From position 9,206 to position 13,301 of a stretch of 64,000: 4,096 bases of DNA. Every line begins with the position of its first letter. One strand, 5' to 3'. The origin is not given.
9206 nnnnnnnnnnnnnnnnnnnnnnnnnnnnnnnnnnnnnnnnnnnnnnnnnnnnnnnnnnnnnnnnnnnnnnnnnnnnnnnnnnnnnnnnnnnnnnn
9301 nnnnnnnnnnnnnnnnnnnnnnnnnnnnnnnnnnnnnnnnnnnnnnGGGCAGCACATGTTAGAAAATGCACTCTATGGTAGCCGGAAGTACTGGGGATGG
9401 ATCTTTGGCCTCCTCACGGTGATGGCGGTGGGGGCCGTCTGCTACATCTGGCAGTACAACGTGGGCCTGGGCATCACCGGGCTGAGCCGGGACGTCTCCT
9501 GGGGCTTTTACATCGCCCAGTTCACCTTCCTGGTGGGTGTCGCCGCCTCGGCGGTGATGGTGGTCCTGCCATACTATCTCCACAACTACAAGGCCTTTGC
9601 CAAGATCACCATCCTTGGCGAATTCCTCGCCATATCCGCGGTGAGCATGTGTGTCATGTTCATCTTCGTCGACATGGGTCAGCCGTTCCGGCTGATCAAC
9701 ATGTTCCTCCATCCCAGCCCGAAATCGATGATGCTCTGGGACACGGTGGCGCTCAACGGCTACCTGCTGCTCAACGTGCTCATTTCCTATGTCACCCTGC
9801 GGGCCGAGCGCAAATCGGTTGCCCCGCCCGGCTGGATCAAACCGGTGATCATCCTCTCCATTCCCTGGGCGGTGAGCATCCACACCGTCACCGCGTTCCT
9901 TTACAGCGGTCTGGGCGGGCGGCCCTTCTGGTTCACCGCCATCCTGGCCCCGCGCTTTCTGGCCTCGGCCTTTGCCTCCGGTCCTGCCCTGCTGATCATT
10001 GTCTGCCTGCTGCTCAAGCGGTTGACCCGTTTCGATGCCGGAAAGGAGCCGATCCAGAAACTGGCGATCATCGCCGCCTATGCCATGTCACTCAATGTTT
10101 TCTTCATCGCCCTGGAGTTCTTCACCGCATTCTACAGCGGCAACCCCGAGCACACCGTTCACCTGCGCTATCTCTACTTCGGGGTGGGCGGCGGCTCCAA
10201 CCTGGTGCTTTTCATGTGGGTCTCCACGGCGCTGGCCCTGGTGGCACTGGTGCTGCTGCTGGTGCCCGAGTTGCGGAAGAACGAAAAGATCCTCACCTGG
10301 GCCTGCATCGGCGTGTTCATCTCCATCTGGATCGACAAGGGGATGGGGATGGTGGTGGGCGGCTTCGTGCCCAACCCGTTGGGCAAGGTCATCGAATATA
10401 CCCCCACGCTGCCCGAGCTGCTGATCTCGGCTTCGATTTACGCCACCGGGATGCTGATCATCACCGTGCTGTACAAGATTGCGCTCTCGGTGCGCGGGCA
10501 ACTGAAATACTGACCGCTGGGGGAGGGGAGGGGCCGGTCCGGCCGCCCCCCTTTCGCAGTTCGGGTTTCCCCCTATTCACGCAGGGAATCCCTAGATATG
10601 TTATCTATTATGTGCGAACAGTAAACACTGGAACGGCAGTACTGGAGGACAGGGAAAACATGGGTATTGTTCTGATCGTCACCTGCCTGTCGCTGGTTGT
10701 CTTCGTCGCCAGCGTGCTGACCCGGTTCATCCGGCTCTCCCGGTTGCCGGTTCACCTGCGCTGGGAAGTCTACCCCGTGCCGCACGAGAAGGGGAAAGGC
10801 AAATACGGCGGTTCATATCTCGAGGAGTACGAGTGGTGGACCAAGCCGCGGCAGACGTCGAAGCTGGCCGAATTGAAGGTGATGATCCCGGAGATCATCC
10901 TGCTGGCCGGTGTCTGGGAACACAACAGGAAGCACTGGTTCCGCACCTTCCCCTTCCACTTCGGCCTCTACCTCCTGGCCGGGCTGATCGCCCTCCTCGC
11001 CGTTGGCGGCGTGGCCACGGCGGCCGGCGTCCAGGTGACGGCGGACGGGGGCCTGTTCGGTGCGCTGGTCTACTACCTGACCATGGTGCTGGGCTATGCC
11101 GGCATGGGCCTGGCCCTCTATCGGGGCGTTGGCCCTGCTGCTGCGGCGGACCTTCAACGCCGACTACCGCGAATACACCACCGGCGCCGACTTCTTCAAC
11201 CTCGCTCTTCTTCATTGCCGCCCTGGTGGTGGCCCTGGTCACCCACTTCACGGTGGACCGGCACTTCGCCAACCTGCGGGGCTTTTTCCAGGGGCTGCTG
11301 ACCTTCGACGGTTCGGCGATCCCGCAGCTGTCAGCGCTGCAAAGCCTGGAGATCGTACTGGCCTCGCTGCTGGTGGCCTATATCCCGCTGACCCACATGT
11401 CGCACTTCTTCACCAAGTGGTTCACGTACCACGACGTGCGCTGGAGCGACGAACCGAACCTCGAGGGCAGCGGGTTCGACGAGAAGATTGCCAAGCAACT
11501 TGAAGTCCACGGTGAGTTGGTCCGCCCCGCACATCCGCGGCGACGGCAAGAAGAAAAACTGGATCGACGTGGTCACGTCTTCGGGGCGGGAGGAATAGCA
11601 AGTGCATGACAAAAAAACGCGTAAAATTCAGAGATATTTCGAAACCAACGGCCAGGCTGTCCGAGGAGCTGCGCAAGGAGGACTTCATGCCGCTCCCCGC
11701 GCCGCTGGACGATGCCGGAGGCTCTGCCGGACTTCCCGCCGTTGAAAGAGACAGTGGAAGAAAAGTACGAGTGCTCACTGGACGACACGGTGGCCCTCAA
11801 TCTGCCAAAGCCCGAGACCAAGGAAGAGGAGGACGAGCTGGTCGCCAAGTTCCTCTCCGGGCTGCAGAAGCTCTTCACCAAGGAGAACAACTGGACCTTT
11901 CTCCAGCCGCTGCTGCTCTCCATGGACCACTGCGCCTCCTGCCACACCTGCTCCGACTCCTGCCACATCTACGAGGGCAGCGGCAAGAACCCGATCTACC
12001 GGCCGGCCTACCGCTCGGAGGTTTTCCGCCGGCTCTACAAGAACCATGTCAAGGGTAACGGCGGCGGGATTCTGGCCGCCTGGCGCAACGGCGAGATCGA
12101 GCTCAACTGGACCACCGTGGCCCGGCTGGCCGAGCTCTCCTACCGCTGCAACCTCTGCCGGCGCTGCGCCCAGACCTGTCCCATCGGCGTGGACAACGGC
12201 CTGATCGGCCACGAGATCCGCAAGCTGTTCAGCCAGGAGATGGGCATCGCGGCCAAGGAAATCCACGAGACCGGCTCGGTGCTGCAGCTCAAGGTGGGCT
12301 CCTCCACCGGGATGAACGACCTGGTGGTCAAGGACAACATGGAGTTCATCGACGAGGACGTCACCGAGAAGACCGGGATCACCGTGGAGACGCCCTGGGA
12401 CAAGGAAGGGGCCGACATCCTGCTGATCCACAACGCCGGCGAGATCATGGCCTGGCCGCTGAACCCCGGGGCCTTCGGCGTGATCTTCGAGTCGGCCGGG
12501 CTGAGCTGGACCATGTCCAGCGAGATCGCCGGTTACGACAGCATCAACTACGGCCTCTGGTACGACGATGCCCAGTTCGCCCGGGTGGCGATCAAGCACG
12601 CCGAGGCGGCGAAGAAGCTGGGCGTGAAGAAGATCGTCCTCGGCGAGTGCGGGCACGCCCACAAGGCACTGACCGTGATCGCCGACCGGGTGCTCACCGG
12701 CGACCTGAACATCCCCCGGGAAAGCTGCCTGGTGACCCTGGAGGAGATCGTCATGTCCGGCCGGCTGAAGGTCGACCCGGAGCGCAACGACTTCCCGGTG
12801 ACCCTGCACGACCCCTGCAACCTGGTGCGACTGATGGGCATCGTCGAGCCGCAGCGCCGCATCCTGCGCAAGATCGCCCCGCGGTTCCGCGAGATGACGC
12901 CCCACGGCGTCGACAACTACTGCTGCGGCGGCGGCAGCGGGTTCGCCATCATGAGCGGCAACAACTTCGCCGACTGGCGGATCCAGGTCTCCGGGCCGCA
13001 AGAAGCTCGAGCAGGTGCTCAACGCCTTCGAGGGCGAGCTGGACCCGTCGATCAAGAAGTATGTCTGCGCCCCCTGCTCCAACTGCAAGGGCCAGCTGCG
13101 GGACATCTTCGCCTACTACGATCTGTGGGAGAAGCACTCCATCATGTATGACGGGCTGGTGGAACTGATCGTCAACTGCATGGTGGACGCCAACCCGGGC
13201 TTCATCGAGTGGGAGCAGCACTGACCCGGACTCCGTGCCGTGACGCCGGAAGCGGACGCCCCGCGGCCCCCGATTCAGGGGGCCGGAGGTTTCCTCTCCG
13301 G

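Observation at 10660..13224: A second DsrM/DsrK-like pair next to dsrMKJOP is riddled with frameshifts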

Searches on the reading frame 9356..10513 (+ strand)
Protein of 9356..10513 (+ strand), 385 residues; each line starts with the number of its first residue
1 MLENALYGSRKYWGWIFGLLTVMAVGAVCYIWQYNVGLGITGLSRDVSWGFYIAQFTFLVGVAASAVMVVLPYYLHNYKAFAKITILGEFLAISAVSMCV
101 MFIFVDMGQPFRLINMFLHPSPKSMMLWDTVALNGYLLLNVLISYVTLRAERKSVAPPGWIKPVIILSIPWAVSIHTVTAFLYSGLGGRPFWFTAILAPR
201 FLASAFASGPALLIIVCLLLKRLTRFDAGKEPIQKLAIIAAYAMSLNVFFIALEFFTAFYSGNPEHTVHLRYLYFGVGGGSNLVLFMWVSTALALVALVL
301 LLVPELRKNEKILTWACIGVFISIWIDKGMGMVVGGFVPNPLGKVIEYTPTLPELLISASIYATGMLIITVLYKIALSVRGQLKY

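Call 12: find_encoding_contigs(protein=window:9356-10513:+, flank=6000, max_places=10)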
Protein window:9356-10513:+ (385 aa): no gene with exactly this product is on record in the collection.

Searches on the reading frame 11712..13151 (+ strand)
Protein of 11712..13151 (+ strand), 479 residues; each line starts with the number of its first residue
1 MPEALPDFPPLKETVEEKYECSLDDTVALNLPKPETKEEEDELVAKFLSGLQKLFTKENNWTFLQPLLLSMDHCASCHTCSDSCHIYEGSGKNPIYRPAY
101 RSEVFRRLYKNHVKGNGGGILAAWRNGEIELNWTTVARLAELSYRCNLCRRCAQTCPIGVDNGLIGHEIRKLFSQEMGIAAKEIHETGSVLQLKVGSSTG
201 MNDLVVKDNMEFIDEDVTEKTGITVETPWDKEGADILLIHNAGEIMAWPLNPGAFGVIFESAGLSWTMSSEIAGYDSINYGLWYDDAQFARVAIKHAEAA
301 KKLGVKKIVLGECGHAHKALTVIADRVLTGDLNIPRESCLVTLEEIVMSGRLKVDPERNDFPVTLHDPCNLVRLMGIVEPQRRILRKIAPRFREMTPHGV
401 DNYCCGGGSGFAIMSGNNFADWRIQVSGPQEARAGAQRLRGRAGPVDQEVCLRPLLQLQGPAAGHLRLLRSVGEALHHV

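Call 14: find_encoding_contigs(protein=window:11712-13151:+, flank=8000, max_places=10)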
Protein window:11712-13151:+ (479 aa): no gene with exactly this product is on record in the collection.
